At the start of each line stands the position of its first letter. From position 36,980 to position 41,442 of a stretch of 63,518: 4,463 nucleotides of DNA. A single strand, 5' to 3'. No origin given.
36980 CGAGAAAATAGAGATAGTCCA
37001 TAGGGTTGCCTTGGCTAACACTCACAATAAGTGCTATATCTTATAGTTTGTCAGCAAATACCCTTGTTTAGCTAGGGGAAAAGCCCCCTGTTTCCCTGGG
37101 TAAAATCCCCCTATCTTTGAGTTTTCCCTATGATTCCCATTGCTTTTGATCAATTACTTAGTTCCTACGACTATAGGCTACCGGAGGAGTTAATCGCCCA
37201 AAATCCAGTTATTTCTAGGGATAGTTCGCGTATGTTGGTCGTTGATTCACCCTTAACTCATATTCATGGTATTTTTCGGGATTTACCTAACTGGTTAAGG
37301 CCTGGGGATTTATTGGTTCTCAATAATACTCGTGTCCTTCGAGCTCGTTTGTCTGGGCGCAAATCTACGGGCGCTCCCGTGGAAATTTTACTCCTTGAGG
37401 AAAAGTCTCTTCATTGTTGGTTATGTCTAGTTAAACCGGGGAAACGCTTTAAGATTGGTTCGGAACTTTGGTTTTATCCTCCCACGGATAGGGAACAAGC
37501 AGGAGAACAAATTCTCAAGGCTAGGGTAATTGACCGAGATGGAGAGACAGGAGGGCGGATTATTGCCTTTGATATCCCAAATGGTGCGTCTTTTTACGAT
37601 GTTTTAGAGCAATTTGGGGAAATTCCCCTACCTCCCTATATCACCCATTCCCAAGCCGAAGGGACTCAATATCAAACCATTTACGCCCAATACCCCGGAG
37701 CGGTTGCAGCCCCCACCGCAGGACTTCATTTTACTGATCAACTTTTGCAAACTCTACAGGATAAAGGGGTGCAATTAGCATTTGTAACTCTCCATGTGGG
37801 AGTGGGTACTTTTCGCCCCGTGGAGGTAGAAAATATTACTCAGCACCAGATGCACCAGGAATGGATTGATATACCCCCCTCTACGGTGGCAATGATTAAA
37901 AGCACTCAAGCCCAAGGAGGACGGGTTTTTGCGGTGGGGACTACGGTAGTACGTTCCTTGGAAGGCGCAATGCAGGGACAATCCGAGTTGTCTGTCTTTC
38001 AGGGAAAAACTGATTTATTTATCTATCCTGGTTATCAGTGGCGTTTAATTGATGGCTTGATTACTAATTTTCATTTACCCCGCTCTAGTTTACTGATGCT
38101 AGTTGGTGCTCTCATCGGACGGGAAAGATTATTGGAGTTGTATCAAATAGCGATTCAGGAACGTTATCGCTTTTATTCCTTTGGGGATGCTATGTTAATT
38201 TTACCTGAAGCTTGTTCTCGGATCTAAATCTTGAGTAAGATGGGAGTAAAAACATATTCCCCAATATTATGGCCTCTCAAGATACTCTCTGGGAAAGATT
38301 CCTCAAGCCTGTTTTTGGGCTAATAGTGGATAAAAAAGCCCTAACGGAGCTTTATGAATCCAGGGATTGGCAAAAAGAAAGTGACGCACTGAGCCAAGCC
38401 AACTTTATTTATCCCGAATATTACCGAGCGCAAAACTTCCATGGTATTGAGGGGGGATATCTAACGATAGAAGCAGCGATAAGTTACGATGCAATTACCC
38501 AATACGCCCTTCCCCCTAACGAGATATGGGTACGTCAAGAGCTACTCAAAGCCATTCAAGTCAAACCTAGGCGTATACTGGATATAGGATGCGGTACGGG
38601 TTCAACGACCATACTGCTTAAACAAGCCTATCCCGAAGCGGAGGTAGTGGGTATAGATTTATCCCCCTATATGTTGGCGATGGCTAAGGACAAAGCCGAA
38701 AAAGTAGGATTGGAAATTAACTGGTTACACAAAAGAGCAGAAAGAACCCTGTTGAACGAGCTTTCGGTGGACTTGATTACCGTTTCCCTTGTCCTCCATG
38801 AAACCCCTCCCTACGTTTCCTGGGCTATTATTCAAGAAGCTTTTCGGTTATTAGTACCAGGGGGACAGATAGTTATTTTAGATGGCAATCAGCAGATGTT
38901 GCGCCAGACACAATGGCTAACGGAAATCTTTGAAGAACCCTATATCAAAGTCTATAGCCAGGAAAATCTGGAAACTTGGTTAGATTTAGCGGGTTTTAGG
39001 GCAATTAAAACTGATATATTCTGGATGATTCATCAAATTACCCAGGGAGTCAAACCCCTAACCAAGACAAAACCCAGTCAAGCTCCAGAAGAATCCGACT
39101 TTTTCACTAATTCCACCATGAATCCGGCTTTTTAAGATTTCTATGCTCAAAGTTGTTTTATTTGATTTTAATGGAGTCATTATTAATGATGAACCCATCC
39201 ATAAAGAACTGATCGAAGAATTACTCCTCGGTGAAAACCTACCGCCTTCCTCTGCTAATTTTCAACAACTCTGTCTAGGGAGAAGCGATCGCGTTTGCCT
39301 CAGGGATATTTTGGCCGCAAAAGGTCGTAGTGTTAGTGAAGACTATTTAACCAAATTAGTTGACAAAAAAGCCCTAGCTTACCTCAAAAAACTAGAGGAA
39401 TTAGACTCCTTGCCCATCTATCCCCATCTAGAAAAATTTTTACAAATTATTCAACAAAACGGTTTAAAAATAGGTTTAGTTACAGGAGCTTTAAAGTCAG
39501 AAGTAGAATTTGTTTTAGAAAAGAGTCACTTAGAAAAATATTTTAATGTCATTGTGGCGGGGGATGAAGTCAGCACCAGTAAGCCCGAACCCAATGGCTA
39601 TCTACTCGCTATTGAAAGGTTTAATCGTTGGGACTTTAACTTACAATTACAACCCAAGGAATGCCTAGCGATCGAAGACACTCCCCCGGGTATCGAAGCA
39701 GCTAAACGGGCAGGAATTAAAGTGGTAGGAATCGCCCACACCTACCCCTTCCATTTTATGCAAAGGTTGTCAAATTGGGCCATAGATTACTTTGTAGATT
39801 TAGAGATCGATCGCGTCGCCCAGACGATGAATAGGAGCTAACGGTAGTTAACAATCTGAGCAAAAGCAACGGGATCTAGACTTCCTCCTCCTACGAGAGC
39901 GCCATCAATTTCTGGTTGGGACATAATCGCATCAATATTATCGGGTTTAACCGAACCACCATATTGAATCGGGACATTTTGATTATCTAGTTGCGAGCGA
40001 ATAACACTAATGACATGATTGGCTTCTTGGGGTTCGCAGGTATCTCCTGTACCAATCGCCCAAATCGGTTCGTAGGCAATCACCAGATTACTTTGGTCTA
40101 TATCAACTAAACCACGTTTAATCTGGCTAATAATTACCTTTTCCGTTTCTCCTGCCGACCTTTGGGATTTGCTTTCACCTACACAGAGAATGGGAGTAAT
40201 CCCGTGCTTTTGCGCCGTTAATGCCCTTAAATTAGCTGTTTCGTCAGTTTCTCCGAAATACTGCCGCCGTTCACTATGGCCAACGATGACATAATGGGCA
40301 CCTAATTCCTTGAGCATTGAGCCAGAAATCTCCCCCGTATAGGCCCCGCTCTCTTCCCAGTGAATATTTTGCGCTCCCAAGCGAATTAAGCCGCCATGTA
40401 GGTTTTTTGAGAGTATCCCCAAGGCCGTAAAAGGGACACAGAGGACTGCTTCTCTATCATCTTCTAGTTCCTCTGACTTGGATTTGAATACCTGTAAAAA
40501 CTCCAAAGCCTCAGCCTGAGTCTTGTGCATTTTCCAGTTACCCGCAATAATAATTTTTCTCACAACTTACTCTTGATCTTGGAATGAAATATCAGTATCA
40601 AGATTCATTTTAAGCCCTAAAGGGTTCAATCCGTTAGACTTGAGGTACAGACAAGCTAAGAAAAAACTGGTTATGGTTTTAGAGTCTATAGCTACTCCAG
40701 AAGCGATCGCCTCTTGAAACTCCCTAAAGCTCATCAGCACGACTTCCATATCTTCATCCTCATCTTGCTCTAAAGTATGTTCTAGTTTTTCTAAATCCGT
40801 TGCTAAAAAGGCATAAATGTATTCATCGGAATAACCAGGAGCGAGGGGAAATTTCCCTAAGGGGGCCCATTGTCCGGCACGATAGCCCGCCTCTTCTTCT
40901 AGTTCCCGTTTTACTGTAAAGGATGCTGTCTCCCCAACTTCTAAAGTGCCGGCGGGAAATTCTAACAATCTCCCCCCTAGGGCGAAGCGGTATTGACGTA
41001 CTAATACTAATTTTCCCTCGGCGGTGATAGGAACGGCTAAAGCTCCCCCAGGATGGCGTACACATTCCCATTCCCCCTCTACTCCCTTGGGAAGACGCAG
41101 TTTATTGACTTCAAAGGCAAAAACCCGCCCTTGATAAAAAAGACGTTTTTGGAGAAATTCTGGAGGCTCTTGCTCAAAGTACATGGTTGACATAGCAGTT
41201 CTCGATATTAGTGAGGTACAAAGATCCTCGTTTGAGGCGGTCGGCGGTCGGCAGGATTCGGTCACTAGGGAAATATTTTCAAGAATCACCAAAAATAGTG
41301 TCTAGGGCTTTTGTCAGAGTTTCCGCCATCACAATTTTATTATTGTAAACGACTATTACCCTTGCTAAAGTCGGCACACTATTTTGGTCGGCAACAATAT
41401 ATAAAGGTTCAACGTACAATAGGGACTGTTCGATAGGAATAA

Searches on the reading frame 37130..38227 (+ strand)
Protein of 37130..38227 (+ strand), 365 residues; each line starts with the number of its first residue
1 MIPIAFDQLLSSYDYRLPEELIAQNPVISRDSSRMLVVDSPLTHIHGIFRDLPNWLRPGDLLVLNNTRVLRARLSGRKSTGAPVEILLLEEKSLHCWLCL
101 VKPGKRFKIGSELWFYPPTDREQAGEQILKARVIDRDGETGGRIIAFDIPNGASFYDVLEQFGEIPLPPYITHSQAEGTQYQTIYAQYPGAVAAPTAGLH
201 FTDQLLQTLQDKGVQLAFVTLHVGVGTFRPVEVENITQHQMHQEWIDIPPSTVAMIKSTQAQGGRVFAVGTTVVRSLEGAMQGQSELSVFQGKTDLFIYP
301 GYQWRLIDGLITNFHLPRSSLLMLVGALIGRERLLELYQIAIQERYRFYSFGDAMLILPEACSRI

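Call 18: search_protein_families(library=pfam, proteins=[window:37130-38227:+], max_evalue=0.0001)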
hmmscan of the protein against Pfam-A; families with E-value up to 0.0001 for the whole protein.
window:37130-38227:+ (365 aa): 1 family
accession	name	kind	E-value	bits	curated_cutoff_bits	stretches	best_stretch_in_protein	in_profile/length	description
PF02547.20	Queuosine_synth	-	1.1e-135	452.4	25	1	10-357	1-322/322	Queuosine biosynthesis protein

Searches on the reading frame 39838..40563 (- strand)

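Call 18: search_protein_families(library=pfam, proteins=[window:39838-40563:-], max_evalue=0.0001)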
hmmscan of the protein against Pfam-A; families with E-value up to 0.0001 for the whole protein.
window:39838-40563:- (241 aa): 1 family
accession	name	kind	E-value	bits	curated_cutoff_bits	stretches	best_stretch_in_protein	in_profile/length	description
PF00121.24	TIM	-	7.7e-89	297.8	20.1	1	5-240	2-244/245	Triosephosphate isomerase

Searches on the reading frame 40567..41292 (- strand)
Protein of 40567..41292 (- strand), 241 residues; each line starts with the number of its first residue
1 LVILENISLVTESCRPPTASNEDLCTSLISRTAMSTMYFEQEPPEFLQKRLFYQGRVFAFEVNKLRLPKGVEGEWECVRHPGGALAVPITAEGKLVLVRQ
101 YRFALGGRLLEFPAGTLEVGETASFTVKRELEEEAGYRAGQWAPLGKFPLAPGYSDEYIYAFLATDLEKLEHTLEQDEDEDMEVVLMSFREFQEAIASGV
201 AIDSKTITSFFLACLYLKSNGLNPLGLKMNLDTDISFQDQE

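Call 18: search_protein_families(library=pfam, proteins=[window:40567-41292:-], max_evalue=0.0001)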
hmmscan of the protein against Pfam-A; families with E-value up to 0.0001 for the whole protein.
window:40567-41292:- (241 aa): 1 family
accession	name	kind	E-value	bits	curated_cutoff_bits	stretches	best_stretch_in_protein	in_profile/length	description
PF00293.34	NUDIX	-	7.2e-16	58.8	21.1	1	82-197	4-121/134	NUDIX domain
